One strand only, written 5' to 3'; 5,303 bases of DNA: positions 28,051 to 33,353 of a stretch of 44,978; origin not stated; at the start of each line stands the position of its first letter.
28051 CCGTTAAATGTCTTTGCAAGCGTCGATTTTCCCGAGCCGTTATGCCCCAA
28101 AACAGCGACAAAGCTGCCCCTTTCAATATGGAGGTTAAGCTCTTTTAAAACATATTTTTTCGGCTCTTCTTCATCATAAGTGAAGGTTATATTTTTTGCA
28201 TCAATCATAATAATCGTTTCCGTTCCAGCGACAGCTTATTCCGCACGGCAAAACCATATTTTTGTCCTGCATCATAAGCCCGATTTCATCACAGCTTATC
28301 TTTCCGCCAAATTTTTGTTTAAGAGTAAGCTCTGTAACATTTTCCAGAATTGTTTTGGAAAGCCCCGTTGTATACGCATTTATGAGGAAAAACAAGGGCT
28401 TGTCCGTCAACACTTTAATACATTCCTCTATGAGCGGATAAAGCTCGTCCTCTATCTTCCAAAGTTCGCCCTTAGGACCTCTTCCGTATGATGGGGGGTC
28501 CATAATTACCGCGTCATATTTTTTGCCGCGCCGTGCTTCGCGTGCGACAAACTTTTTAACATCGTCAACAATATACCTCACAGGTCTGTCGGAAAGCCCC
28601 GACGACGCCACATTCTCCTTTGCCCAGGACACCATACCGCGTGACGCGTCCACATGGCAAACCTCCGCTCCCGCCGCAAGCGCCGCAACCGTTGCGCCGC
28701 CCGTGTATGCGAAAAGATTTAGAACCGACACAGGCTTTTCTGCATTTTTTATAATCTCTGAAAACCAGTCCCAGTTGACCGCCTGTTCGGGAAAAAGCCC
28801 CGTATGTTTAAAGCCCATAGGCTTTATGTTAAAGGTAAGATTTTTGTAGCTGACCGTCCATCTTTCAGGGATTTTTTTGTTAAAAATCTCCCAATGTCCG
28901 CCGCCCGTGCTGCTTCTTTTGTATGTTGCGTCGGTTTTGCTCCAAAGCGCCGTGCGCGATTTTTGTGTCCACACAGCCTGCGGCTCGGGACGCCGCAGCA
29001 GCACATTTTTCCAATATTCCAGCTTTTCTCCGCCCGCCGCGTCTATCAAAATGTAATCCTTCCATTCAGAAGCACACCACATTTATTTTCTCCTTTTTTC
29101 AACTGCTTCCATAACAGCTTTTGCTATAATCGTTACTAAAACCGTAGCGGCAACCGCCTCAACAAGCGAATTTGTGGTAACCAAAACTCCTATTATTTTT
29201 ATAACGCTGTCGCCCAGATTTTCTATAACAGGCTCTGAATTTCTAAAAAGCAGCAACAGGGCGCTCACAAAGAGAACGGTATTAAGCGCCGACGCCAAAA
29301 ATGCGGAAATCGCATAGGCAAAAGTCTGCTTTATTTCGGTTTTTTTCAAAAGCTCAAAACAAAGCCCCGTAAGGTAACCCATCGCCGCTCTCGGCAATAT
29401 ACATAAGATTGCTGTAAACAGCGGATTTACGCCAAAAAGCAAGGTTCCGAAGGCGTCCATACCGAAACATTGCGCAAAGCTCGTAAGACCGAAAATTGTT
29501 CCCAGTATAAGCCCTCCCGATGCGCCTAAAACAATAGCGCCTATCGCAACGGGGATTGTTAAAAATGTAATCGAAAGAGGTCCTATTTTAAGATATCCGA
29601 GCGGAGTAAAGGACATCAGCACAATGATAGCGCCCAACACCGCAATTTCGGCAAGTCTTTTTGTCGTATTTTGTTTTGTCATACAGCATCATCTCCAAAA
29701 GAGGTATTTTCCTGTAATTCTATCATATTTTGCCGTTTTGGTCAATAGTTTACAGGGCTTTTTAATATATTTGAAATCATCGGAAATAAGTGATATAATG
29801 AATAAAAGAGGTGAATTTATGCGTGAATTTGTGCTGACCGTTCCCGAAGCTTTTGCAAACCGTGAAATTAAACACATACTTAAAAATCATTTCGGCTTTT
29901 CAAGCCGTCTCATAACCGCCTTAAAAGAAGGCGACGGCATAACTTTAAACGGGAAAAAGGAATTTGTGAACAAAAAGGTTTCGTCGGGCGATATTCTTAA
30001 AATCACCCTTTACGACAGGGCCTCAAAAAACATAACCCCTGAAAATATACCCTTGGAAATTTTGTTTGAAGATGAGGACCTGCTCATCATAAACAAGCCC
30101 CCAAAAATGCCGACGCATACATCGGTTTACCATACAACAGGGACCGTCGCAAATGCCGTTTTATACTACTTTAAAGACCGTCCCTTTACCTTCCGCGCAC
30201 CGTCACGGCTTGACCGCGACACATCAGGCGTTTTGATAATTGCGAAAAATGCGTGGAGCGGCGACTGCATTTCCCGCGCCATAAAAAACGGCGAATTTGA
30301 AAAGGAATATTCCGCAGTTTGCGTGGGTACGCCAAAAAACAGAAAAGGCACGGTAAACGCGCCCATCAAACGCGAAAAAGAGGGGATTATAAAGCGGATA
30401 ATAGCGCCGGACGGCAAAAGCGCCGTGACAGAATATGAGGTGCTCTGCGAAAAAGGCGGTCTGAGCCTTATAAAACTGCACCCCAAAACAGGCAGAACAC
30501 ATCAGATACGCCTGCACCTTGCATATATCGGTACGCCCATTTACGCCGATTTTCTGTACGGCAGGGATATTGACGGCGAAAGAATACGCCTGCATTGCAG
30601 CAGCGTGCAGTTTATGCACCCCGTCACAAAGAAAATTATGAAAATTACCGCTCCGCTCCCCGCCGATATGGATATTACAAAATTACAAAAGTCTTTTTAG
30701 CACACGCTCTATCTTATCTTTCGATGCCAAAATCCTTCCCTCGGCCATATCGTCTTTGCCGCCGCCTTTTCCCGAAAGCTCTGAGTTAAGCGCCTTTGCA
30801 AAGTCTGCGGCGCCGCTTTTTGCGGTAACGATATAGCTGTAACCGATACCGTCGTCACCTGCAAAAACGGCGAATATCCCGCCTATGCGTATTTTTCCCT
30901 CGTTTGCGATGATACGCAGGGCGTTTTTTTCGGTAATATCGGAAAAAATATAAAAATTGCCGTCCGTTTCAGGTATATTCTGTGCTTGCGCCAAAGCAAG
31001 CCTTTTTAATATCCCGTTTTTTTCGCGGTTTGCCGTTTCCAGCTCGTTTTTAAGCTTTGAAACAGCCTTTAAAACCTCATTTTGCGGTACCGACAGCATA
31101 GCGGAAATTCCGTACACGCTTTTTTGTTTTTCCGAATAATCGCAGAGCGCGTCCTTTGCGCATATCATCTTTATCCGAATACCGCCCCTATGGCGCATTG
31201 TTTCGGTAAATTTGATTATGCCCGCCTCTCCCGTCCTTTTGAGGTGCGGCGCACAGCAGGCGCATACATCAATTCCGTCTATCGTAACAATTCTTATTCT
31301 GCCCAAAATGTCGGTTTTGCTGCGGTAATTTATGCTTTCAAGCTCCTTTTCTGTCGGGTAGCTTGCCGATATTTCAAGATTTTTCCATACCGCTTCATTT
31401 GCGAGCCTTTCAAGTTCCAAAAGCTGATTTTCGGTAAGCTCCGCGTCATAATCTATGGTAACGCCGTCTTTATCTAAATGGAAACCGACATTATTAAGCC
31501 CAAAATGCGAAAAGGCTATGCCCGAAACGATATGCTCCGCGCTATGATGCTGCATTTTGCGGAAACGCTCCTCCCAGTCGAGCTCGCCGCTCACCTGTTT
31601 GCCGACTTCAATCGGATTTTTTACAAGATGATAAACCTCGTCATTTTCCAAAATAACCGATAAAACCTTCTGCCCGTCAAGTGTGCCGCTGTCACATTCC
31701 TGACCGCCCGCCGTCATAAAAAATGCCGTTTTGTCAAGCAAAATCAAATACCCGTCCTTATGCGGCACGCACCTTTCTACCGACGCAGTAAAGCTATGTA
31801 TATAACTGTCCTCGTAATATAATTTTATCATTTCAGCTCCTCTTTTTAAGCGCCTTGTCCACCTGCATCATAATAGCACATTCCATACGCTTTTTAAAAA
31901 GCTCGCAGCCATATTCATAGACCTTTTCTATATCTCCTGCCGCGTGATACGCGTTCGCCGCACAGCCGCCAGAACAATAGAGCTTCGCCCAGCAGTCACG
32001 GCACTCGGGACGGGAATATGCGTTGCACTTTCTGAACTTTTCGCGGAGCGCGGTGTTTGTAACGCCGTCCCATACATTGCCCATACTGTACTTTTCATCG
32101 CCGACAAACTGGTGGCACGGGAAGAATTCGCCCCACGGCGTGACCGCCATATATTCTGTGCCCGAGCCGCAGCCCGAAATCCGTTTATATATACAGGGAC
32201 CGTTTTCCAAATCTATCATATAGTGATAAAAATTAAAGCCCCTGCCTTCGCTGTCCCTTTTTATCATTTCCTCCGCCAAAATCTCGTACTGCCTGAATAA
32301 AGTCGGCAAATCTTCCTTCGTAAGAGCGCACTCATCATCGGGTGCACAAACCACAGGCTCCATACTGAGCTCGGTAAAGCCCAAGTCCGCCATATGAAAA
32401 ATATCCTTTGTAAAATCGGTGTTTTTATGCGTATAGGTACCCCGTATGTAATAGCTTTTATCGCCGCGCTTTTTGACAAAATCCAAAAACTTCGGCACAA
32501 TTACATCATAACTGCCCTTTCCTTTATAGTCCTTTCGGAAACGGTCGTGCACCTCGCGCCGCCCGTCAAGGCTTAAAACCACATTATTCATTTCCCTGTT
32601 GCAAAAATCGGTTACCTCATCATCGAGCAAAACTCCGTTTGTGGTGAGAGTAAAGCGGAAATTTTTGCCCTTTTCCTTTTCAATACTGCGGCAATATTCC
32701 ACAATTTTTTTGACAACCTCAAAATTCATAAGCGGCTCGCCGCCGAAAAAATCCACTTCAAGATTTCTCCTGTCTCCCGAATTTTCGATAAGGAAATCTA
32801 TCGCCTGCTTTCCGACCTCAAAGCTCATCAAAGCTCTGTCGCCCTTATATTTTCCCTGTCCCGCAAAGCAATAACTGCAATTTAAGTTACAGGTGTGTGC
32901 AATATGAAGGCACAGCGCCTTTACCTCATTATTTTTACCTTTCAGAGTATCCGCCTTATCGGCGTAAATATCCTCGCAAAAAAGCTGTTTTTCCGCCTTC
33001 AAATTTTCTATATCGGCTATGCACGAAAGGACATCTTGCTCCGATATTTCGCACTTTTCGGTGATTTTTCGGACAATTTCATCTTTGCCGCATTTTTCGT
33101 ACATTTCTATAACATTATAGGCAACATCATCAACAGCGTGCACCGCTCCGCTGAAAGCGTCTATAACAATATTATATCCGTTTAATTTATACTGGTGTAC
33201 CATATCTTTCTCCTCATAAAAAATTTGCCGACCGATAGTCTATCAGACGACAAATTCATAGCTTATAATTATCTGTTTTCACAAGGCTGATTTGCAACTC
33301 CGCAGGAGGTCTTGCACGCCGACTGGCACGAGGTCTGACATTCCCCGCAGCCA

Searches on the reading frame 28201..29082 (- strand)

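Call 54: search_protein_families(library=pfam, proteins=[window:28201-29082:-], max_evalue=0.00001)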
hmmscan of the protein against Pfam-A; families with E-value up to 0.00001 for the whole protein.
window:28201-29082:- (293 aa): 2 families
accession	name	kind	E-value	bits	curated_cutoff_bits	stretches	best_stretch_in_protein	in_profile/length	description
PF10672.15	Methyltrans_SAM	-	9.8e-16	58.3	27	1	63-202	74-209/286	S-adenosylmethionine-dependent methyltransferase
PF03602.21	Cons_hypoth95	-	5.7e-08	33.1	24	1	109-197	34-122/182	Conserved hypothetical protein 95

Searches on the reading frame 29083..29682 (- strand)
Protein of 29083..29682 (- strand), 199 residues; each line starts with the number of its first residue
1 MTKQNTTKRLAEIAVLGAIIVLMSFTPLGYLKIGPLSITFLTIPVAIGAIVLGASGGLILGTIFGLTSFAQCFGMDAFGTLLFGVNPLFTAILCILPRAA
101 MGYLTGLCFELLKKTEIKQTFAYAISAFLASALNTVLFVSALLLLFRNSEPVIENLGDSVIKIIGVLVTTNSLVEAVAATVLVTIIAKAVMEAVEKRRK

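Call 54: search_protein_families(library=pfam, proteins=[window:29083-29682:-], max_evalue=0.00001)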
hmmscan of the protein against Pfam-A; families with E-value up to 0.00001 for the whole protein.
window:29083-29682:- (199 aa): 1 family
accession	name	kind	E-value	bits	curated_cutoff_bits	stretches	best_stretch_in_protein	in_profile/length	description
PF12822.12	ECF_trnsprt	-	2.9e-19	70.1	30.7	1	8-186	1-168/169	ECF transporter, substrate-specific component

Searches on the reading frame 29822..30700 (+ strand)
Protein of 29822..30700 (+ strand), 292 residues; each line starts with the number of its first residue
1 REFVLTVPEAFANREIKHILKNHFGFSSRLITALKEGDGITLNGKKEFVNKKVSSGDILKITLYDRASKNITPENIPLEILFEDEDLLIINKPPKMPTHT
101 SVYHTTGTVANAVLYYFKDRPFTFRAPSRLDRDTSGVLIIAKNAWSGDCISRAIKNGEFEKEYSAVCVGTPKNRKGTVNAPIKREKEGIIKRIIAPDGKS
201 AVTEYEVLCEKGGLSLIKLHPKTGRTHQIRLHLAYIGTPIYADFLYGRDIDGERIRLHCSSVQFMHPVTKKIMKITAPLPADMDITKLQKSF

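Call 54: search_protein_families(library=pfam, proteins=[window:29822-30700:+], max_evalue=0.00001)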
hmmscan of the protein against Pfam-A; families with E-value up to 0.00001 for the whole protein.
window:29822-30700:+ (292 aa): 1 family
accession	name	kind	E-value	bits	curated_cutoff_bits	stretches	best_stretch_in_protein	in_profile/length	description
PF00849.27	PseudoU_synth_2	-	1.1e-28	100.8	26.8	1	86-234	1-151/152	RNA pseudouridylate synthase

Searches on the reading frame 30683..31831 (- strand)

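Call 54: search_protein_families(library=pfam, proteins=[window:30683-31831:-], max_evalue=0.00001)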
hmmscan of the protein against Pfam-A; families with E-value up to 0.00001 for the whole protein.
window:30683-31831:- (382 aa): 3 families
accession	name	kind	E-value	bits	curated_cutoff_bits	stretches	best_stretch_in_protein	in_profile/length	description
PF07973.19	tRNA_SAD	-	2.4e-08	34.3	24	1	179-218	1-40/44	Threonyl and Alanyl tRNA synthetase second additional domain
PF02272.25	DHHA1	-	1.1e-07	32.7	25.9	1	297-381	10-96/102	DHHA1 domain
PF01411.24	tRNA-synt_2c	-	2.2e-06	26.9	30.3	1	23-87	480-551/552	tRNA synthetases class II (A)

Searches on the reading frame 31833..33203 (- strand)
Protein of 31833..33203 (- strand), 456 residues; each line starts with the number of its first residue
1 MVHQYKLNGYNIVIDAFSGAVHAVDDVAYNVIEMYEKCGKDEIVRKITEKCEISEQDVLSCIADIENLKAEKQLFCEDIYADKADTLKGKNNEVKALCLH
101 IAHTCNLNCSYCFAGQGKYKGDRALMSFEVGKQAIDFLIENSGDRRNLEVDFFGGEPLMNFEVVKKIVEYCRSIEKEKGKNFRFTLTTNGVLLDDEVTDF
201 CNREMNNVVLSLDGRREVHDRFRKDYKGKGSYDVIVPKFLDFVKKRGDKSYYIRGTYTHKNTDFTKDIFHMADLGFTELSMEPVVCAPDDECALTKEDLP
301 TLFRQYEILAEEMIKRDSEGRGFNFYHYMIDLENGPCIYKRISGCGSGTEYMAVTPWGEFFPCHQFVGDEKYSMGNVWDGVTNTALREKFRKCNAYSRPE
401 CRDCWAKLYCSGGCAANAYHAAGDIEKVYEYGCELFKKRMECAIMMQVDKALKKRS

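Call 3: search_protein_families(library=ncbifam, proteins=[window:31833-33203:-], max_evalue=0.01)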
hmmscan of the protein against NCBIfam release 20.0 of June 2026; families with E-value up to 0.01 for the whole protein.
window:31833-33203:- (456 aa): 70 families (the best 25 are shown)
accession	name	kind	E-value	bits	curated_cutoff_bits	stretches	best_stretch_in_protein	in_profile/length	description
TIGR03974.1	rSAM_six_Cys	equivalog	1.5e-226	752.5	425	1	2-448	1-450/451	thioether cross-link-forming SCIFF peptide maturase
NF040492.1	not_ScfB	exception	3.2e-166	553.7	855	1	2-447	4-448/450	ScfB-related radical SAM/SPASM orphan maturase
NF047865.1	rSAM_PapB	equivalog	3.6e-84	282.8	340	1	94-427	2-329/330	PapB family radical SAM/SPASM ranthipeptide maturase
TIGR03906.1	quino_hemo_SAM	equivalog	4.9e-81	272.7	453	1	2-445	3-445/467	quinohemoprotein amine dehydrogenase maturation protein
TIGR04064.1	rSAM_nif11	equivalog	1.7e-77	261.1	518.7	1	3-446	5-432/459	nif11-like peptide radical SAM maturase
TIGR04068.1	rSAM_ocin_clost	equivalog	5.7e-49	167.3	500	2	40-246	28-235/462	Cys-rich peptide radical SAM maturase CcpM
TIGR04115.1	rSAM_Cxxx_rpt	equivalog_domain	2.3e-37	129.3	350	1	95-442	2-355/359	radical SAM peptide maturase, CXXX-repeat target family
TIGR04280.1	geopep_mat_rSAM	hypoth_equivalog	3e-36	125.3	400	1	86-446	76-423/428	geopeptide radical SAM maturase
TIGR03978.1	rSAM_paired_1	equivalog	3.6e-36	124.9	370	1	69-426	56-428/466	His-Xaa-Ser system radical SAM maturase HxsB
TIGR04463.1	rSAM_vs_C_rich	equivalog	4.7e-35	121.2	525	1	26-437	12-417/438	TIGR04463 family radical SAM/SPASM RiPP maturase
NF035951.1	rSAM_RumMC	equivalog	3.7e-34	118.3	720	2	12-251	27-268/510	RumMC family radical SAM sactipeptide maturase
TIGR04163.1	rSAM_cobopep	equivalog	2.8e-31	108.7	375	1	93-447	62-419/428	peptide-modifying radical SAM enzyme CbpB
TIGR03942.1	sulfatase_rSAM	equivalog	2e-30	106.1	349.45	1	101-438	7-348/363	anaerobic sulfatase maturase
NF038107.1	rSAM_NF038107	equivalog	3.8e-30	105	600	1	11-453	17-436/444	Cys-every-fifth radical SAM/SPASM peptide maturase CefB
NF041298.1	rSAM_mat_DynA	equivalog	2.5e-28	99.1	450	1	102-438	8-344/356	dynobactin maturation radical SAM/SPASM protein DynA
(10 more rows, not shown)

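Call 4: search_protein_families(library=pfam, proteins=[window:31833-33203:-], max_evalue=0.01)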
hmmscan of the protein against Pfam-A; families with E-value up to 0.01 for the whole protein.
window:31833-33203:- (456 aa): 3 families
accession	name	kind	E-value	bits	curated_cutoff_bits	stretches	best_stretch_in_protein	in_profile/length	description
PF04055.27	Radical_SAM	-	3.4e-15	57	29.5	1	102-236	4-130/166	Radical SAM superfamily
PF13353.11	Fer4_12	-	5.3e-12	46.6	22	1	98-232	8-132/137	4Fe-4S single cluster domain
PF13186.11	SPASM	-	4.4e-05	24.1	21.5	1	345-405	1-67/67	Iron-sulfur cluster-binding domain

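Call 34: search_solved_structures(query=window:31833-33203:-, max_evalue=1e-10, show_alignments=1)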
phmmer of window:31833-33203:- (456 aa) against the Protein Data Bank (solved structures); distinct sequences matched with E-value up to 1e-10: 5.
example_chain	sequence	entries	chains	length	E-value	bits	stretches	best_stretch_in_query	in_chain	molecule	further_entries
5wgg_A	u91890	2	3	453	7.3e-166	556.1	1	1-448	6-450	Radical SAM domain protein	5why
9gm3_A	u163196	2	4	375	3.1e-12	49.6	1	95-235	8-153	ChlB radical SAM domain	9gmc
4k36_A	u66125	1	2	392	6.2e-12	48.6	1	102-446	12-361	Anaerobic sulfatase-maturating enzyme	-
4k37_A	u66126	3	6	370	7.6e-12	48.3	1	102-445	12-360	Anaerobic sulfatase-maturating enzyme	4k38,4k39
8vpo_A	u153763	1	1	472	1.2e-11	47.7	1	92-440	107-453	Radical SAM core domain-containing protein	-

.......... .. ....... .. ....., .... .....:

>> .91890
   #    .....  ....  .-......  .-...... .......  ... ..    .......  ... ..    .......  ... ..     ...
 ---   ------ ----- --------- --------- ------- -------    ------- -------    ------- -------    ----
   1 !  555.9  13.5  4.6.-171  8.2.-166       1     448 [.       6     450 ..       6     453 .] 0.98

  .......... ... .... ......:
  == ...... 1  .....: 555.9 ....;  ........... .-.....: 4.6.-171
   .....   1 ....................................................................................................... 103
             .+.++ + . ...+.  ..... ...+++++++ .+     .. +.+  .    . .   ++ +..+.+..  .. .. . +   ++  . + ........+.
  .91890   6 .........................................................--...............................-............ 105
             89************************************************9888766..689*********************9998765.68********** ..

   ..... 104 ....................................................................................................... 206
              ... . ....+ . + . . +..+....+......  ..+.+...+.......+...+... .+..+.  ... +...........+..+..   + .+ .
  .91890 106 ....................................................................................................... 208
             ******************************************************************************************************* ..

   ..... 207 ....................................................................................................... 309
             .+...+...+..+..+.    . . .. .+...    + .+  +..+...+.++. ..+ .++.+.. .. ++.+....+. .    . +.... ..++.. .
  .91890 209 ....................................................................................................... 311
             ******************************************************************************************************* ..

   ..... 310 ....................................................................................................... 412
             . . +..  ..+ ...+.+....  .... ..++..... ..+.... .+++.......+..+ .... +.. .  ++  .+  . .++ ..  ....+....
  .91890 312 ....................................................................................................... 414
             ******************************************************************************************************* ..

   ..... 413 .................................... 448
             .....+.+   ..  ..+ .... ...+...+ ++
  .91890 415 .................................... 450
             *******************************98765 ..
